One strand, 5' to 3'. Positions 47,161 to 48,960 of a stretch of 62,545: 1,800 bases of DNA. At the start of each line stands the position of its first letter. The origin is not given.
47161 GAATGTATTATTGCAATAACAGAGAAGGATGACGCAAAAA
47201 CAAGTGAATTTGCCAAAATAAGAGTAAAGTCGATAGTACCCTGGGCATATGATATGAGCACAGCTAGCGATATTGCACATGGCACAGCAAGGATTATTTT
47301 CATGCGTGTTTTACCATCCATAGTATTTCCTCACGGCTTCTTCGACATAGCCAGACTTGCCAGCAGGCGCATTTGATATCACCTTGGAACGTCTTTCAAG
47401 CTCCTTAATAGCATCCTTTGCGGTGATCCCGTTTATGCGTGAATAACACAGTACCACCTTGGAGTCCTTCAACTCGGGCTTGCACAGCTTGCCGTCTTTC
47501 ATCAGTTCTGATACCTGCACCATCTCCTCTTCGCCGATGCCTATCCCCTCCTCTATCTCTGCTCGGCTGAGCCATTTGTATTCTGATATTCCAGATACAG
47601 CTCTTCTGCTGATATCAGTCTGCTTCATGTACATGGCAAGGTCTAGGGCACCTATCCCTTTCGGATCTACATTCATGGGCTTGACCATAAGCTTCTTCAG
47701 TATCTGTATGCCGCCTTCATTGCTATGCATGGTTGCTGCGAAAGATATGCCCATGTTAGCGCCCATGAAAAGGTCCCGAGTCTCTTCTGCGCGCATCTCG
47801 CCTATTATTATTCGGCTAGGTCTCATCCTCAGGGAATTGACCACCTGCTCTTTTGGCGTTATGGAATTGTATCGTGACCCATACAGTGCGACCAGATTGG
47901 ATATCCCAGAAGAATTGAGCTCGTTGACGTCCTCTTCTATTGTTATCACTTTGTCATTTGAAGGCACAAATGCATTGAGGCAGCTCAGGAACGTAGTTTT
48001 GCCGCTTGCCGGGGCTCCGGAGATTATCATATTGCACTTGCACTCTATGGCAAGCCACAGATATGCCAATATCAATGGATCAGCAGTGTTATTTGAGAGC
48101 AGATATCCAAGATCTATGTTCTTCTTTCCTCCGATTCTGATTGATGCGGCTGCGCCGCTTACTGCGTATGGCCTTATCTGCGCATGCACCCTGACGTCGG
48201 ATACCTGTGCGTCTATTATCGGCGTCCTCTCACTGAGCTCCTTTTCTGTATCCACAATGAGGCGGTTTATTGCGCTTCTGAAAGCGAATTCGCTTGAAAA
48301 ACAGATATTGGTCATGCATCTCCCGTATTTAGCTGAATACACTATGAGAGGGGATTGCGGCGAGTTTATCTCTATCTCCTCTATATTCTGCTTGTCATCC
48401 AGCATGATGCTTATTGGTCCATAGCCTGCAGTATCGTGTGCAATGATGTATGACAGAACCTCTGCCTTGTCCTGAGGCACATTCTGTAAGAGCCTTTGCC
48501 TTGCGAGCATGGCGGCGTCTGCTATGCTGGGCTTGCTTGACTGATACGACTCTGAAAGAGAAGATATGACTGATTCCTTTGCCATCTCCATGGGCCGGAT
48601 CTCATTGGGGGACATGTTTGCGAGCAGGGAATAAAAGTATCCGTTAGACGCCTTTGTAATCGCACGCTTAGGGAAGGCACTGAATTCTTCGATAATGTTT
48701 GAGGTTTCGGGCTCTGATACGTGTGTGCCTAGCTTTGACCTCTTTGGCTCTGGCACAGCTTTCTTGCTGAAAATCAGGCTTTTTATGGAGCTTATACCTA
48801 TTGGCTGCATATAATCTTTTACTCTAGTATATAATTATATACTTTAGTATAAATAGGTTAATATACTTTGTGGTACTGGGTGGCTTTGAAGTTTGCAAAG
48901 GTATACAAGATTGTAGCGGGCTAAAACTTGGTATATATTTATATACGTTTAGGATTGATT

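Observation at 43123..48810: Nine-gene type IV pilus / Tad-like assembly locus with split platform protein and six pilin-like genes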

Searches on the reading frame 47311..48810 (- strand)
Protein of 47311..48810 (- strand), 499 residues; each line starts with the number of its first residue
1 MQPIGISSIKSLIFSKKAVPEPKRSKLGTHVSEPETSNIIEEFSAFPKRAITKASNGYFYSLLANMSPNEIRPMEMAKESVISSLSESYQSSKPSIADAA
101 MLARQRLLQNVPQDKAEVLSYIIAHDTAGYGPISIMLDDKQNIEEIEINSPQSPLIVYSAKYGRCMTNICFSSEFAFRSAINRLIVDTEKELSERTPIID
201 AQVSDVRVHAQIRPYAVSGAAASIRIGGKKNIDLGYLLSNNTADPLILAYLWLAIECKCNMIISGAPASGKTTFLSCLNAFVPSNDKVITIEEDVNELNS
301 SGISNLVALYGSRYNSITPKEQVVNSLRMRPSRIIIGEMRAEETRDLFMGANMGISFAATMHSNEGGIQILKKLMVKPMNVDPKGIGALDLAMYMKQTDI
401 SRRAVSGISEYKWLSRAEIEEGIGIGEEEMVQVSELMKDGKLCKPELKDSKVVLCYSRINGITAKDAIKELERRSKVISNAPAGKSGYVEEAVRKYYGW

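Call 3: search_protein_families(library=pfam, proteins=[window:47311-48810:-], max_evalue=1)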
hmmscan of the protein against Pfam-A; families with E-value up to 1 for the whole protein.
window:47311-48810:- (499 aa): 6 families
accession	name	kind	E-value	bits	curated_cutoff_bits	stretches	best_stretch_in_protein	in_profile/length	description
PF00437.27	T2SSE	-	4.2e-19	68.9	24.9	1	203-379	87-263/370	Type II/IV secretion system protein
PF13191.12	AAA_16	-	0.014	16.4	32.6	1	259-346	25-101/167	AAA ATPase domain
PF20720.3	nSTAND3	-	0.071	13.2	27.2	1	261-299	20-58/155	Novel STAND NTPase 3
PF13304.12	AAA_21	-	0.092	13.2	27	0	10-78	104-174/304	AAA domain, putative AbiEii toxin, Type IV TA system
PF01078.27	Mg_chelatase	-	0.11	12.3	20.3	1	253-292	17-56/207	Magnesium chelatase, subunit ChlI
PF19975.5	DO-GTPase1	-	0.17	11.6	27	1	262-297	1-36/271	Double-GTPase 1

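Call 4: search_protein_families(library=ncbifam, proteins=[window:47311-48810:-], max_evalue=1)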
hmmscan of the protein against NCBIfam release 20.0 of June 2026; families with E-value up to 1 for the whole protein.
window:47311-48810:- (499 aa): 22 families
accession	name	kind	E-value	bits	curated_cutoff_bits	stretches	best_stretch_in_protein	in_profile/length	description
NF058587.1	archaellum_moto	equivalog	8.8e-37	127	550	1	75-404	93-427/527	archaellum flagellar ATPase motor FlaI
TIGR03819.1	heli_sec_ATPase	hypoth_equivalog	8.2e-36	123.9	373.15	1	114-365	34-289/340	TadA family conjugal transfer-associated ATPase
TIGR02788.1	VirB11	equivalog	1.2e-25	90.2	249.95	2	248-366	134-255/308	P-type DNA transfer ATPase VirB11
TIGR02782.1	TrbB_P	equivalog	9.5e-20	71.1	304.55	1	133-377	14-258/303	P-type conjugative transfer ATPase TrbB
NF010475.0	PRK13900.1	equivalog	3.6e-19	69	389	2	218-379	121-286/333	type IV secretion system ATPase VirB11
NF053672.1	bindosome_BasE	exception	1.3e-17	63.8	1000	1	136-363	144-378/512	bindosome assembly system ATPase subunit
NF010469.0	PRK13894.1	subfamily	3.9e-16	59.3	508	1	137-403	31-300/320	conjugal transfer ATPase TrbB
NF010407.0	PRK13833.1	subfamily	3.4e-14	53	499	1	133-374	22-262/323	conjugal transfer protein TrbB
NF010425.0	PRK13851.1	equivalog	1.5e-12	47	461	1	249-375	153-281/344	type IV secretion system protein VirB11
NF041000.1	ATPase_ComGA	equivalog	6.2e-10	38.5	300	1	261-376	131-247/267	competence type IV pilus ATPase ComGA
TIGR02533.1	type_II_gspE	equivalog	1.7e-05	23.7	630.25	1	261-366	246-349/486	type II secretion system ATPase GspE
NF010335.0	PRK13764.1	equivalog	2.6e-05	23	340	1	261-350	266-350/613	ATPase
TIGR02538.1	type_IV_pilB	equivalog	2.6e-05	23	675.65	1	261-386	318-439/564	type IV-A pilus assembly ATPase PilB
TIGR01420.1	pilT_fam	subfamily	3.5e-05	23.2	319.1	1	261-365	125-231/343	PilT/PilU family type 4a pilus ATPase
TIGR02525.1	plasmid_TraJ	equivalog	0.00027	20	368.3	1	262-381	153-277/372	plasmid transfer ATPase TraJ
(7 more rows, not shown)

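Call 8: find_homologous_proteins(query=window:47311-48810:-, max_evalue=0.00001)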
Query window:47311-48810:- (499 aa): 1187 proteins with E <= 0.00001 among 8000 candidates; the best 120 are listed.
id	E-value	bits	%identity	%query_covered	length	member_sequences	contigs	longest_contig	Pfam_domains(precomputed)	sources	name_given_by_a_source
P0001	0.0e+0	1091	100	100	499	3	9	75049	PF00437.27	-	-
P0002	2.1e-219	747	68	98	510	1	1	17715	PF00437.27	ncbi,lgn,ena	-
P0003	1.2e-215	735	68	98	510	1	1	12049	PF00437.27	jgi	jgi:flagellar protein FlaI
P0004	4.0e-215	733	68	98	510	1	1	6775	PF00437.27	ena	-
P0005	1.7e-212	724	67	98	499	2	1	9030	PF00437.27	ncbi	-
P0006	3.4e-212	723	67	98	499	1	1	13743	PF00437.27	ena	-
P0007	2.6e-210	717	66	98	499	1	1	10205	PF00437.27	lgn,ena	-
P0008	1.5e-209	715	64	98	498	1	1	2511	PF00437.27,PF27713.1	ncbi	-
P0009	2.1e-209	714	68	94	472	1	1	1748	PF00437.27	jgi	jgi:flagellar protein FlaI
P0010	5.2e-198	677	63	100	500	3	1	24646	PF00437.27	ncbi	ncbi:MAG: ATPase, T2SS/T4P/T4SS family [Candidatus Micrarchaeaceae archaeon]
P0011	2.4e-194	665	62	98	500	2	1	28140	PF00437.27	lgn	-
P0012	7.2e-193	660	61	98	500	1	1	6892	PF00437.27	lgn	-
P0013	1.6e-192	659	60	98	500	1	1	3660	PF00437.27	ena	-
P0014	2.8e-192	658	63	98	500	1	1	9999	PF00437.27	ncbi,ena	-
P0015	2.0e-191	655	61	99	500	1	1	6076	PF00437.27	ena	-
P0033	3.4e-136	473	47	96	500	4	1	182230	PF00437.27,PF27713.1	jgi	jgi:type IV secretory pathway ATPase VirB11/archaellum biosynthesis ATPase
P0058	3.3e-128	447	46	96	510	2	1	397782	PF00437.27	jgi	jgi:type IV secretory pathway ATPase VirB11/archaellum biosynthesis ATPase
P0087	8.0e-123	429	46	91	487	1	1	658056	PF00437.27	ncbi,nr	ncbi:MAG: CpaF family protein [Candidatus Micrarchaeota archaeon]|nr:CpaF family protein [Candidatus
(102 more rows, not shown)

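Call 9: search_solved_structures(query=window:47311-48810:-, max_evalue=0.001)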
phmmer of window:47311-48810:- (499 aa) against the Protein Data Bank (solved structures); distinct sequences matched with E-value up to 0.001: 15.
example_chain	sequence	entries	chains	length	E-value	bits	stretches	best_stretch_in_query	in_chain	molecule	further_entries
2oap_1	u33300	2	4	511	1.5e-30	109.7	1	119-394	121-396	Type II secretion system protein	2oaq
9e24_A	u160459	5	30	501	3.9e-28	101.7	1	101-366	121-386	CpaF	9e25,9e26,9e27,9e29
8rkd_E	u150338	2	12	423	5.8e-28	101.2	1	108-366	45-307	Pilus assembly ATPase CpaF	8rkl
8rjf_A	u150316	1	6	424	5.9e-28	101.2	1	108-366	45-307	Pilus assembly ATPase CpaF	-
4ii7_A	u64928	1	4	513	2.8e-20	75.9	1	104-395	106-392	FlaI ATPase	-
4ihq_A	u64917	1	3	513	1.9e-19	73.1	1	104-395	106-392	FlaI ATPase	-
6bge_A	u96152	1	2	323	3.8e-11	45.7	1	254-355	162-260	VirB11-like protein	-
1g6o_A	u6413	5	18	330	4e-11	45.7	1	254-355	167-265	CAG-ALPHA | virB11 homolog | Cag-alfa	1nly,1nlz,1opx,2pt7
2gza_A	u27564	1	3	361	6.2e-07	31.9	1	248-356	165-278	Type IV secretion system protein VirB11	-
5zfr_A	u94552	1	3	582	4.9e-06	28.9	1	217-383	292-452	Type IV pilus biogenesis ATPase PilB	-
6olj_C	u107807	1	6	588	2.9e-05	26.3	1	211-383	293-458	Type IV pilus biogenesis ATPase PilB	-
5tsg_B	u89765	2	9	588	3e-05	26.3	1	211-374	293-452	Type IV pilus biogenesis ATPase PilB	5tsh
10my_A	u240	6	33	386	3.7e-05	26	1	253-379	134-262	PilT/PilU family type 4a pilus ATPase | Twitching motility protein PilT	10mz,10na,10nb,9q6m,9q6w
3jc8_Ba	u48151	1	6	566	3.7e-05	26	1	219-378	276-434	Type IV-A pilus assembly ATPase PilB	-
9n32_A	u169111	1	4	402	0.00026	23.2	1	253-396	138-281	PilU protein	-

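Call 11: find_encoding_contigs(protein=P0001, flank=10000, max_places=4)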
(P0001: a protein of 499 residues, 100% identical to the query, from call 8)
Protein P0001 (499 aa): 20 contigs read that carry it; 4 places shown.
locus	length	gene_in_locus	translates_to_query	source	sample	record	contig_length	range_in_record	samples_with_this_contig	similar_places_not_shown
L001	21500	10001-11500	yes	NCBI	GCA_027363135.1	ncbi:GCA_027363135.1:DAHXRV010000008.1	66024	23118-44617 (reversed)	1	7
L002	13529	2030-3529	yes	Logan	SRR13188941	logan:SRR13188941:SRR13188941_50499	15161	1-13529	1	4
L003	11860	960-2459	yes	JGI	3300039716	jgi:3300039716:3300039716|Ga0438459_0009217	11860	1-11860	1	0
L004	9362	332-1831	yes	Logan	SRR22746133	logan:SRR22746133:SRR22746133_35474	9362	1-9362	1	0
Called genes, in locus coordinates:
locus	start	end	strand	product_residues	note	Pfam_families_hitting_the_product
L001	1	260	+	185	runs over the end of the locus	PF01997:Translin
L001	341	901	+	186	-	-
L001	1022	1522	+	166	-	-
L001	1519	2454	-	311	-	PF01866:Diphthamide_syn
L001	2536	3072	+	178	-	PF00293:NUDIX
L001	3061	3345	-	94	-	-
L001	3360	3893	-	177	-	PF00252:Ribosomal_L16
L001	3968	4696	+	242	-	PF00132:Hexapep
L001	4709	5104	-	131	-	-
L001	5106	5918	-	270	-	PF00483:NTP_transferase, PF12804:NTP_transf_3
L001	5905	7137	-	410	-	PF03446:NAD_binding_2 (faint), PF03721:UDPG_MGDP_dh_N, PF00984:UDPG_MGDP_dh, PF03720:UDPG_MGDP_dh_C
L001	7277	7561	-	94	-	PF00717:Peptidase_S24, PF10502:Peptidase_S26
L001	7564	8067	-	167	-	PF09055:Sod_Ni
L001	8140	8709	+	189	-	PF00265:TK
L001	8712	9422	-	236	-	PF00970:FAD_binding_6, PF00175:NAD_binding_1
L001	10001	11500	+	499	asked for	PF00437:T2SSE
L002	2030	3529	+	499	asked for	PF00437:T2SSE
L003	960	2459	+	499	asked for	PF00437:T2SSE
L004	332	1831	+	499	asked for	PF00437:T2SSE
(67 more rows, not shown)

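Call 13: find_related_loci(query=A1, collection=genome_contigs, flank=8000)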
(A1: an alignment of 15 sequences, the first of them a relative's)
Query A1 (499 aa) in genome_contigs; peptide patterns used: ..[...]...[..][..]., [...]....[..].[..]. (x = any residue, [..] = any of these).
126 stretches matched a pattern; 101 encode a relative of the query (tblastn E <= 1e-3); the best 80 are kept; 80 distinct loci.
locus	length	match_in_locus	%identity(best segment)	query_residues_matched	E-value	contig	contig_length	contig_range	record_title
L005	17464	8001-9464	59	13-499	0e+0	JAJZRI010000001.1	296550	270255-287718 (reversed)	MAG: Candidatus Micrarchaeota archaeon isolate SKS1.bin82 NODE_19_length_296550_cov_4.502626, whole genome shotgun seque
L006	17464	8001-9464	59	13-499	0e+0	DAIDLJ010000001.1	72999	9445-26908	MAG TPA_asm: Candidatus Micrarchaeota archaeon isolate clean425 NODE_1_length_72999_cov_3.248869, whole genome shotgun s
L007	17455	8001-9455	56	16-499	0e+0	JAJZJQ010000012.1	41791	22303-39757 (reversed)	MAG: Candidatus Micrarchaeota archaeon isolate LSA5.bin54 NODE_1185_length_41791_cov_2.215510, whole genome shotgun sequ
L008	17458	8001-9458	57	13-499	0e+0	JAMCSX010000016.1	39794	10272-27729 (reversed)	MAG: Candidatus Marsarchaeota archaeon isolate FK_Sedi_A_Bin.195 NODE_1866_length_39794_cov_4.41062, whole genome shotgu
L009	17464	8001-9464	58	13-499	0e+0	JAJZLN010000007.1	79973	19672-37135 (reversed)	MAG: Candidatus Micrarchaeota archaeon isolate MAS3.bin124 NODE_432_length_79973_cov_2.247439, whole genome shotgun sequ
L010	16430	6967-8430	68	13-499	0e+0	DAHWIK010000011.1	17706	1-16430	MAG TPA_asm: Candidatus Micrarchaeota archaeon isolate clean1294 k141_516950, whole genome shotgun sequence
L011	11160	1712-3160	48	5-480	3e-151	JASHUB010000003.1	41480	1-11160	MAG: Candidatus Micrarchaeota archaeon isolate JOPF168 JOPF_NEAR_contig_47604, whole genome shotgun sequence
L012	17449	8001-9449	50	6-481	4e-151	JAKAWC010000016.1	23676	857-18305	MAG: Candidatus Micrarchaeota archaeon isolate YP4.bin34 NODE_2990_length_23676_cov_2.457472, whole genome shotgun seque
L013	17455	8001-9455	48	22-499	1e-148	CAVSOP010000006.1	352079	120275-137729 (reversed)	MAG: uncultured archaeon isolate MFD01476.bin.2.32 genome assembly, contig: contig_42127, whole genome shotgun sequence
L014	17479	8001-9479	46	15-499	4e-147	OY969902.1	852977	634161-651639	MAG: uncultured archaeon isolate MFD01476.bin.c.10 genome assembly, chromosome: 1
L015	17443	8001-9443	45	8-484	3e-142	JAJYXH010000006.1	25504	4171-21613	MAG: Candidatus Micrarchaeota archaeon isolate FK3.bin34 NODE_3753_length_25504_cov_4.550498, whole genome shotgun seque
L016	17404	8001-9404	48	25-486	5e-142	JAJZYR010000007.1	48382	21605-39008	MAG: Candidatus Micrarchaeota archaeon isolate TL1-5.bin55 NODE_684_length_48382_cov_3.463558, whole genome shotgun sequ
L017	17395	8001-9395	49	21-478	1e-141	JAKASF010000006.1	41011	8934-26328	MAG: Candidatus Micrarchaeota archaeon isolate YP1.bin29 NODE_813_length_41011_cov_2.244154, whole genome shotgun sequen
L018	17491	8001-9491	46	6-496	1e-141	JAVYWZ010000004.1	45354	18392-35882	MAG: Candidatus Micrarchaeaceae archaeon isolate DRTY-3_201705_bins_16 DRTY-3_201705_bins_16_scaffold_4, whole genome sh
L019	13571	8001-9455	48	15-496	2e-141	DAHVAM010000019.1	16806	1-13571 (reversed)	MAG TPA_asm: Candidatus Micrarchaeota archaeon isolate clean1702 NODE_19_length_16806_cov_3.170303, whole genome shotgun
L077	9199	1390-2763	39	43-498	1e-91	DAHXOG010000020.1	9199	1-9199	MAG TPA_asm: Candidatus Mancarchaeum sp. isolate clean1801 NODE_20_length_9199_cov_2.406636, whole genome shotgun sequen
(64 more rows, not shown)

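Call 64: list_cluster_members(proteins=[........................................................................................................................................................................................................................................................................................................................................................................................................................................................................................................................, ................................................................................, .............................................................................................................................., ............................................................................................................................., window:47311-48810:-, window:45628-45873:-, window:43476-44729:-])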
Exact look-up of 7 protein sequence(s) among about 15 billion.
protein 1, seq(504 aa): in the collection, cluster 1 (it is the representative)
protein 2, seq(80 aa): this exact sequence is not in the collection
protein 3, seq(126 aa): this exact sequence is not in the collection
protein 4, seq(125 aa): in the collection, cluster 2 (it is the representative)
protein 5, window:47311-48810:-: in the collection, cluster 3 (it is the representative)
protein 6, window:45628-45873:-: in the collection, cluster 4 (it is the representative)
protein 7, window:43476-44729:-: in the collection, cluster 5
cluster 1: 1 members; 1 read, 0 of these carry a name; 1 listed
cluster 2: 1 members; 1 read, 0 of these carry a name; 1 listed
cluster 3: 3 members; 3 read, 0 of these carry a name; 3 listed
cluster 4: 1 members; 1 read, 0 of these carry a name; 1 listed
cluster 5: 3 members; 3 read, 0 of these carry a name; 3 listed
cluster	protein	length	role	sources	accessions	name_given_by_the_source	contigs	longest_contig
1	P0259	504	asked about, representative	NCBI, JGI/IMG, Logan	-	-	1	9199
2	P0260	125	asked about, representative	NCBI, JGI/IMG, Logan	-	-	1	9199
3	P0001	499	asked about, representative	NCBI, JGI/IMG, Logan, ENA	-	-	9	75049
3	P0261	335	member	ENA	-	-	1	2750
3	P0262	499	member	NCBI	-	-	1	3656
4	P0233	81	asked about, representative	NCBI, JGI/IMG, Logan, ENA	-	-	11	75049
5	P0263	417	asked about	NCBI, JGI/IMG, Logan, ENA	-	-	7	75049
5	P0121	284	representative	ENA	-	-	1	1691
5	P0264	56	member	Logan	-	-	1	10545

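Call 65: find_encoding_contigs(protein=P0058, flank=9000, max_places=1)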
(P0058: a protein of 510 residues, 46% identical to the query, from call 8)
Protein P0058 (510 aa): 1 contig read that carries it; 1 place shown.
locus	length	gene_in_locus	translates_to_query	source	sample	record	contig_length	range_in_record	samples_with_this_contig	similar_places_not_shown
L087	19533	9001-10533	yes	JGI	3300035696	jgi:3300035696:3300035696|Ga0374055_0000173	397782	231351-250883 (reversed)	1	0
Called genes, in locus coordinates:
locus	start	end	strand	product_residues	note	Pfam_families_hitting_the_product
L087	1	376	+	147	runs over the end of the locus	PF01873:eIF-5_eIF-2B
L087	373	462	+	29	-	-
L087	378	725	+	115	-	PF01176:eIF-1a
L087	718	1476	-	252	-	PF01163:RIO1, PF19974:TCAD9 (weak)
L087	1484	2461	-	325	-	-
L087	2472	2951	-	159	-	PF01948:PyrI, PF02748:PyrI_C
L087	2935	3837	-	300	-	PF02729:OTCace_N, PF00185:OTCace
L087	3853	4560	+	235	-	PF02732:ERCC4, PF00633:HHH (faint), PF12826:HHH_2, PF14520:HHH_5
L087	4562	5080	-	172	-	-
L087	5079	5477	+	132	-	PF01201:Ribosomal_S8e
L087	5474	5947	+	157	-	-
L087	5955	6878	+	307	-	PF02729:OTCace_N, PF00185:OTCace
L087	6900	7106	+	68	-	PF04024:PspC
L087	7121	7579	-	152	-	PF00583:Acetyltransf_1, PF13673:Acetyltransf_10, PF13527:Acetyltransf_9 (weak), PF21926:FeeM (faint), PF13508:Acetyltransf_7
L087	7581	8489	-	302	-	PF00970:FAD_binding_6, PF00175:NAD_binding_1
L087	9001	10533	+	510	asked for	PF00437:T2SSE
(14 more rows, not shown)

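Call 66: find_encoding_contigs(protein=P0087, flank=9000, max_places=1)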
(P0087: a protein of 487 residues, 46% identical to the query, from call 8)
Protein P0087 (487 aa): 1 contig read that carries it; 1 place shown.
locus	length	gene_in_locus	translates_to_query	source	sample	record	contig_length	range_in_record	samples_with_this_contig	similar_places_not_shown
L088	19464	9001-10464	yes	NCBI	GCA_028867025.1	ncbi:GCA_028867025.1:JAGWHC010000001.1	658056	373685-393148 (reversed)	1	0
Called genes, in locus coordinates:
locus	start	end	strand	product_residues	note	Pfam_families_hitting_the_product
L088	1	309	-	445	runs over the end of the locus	PF14321:DUF4382 (weak)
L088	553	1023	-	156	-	PF08211:dCMP_cyt_deam_2, PF00383:dCMP_cyt_deam_1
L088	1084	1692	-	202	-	PF01300:Sua5_yciO_yrdC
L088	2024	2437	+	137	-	PF01873:eIF-5_eIF-2B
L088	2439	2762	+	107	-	PF01176:eIF-1a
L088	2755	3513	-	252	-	PF01163:RIO1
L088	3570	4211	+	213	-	PF02732:ERCC4, PF12826:HHH_2, PF14520:HHH_5, PF00633:HHH (faint)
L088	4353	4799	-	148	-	-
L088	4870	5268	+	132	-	PF01201:Ribosomal_S8e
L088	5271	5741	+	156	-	-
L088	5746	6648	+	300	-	PF02729:OTCace_N, PF00185:OTCace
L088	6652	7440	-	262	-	PF00702:Hydrolase, PF13419:HAD_2, PF13242:Hydrolase_like (weak)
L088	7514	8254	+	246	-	PF00175:NAD_binding_1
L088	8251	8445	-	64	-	-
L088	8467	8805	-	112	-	-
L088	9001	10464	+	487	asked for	PF00437:T2SSE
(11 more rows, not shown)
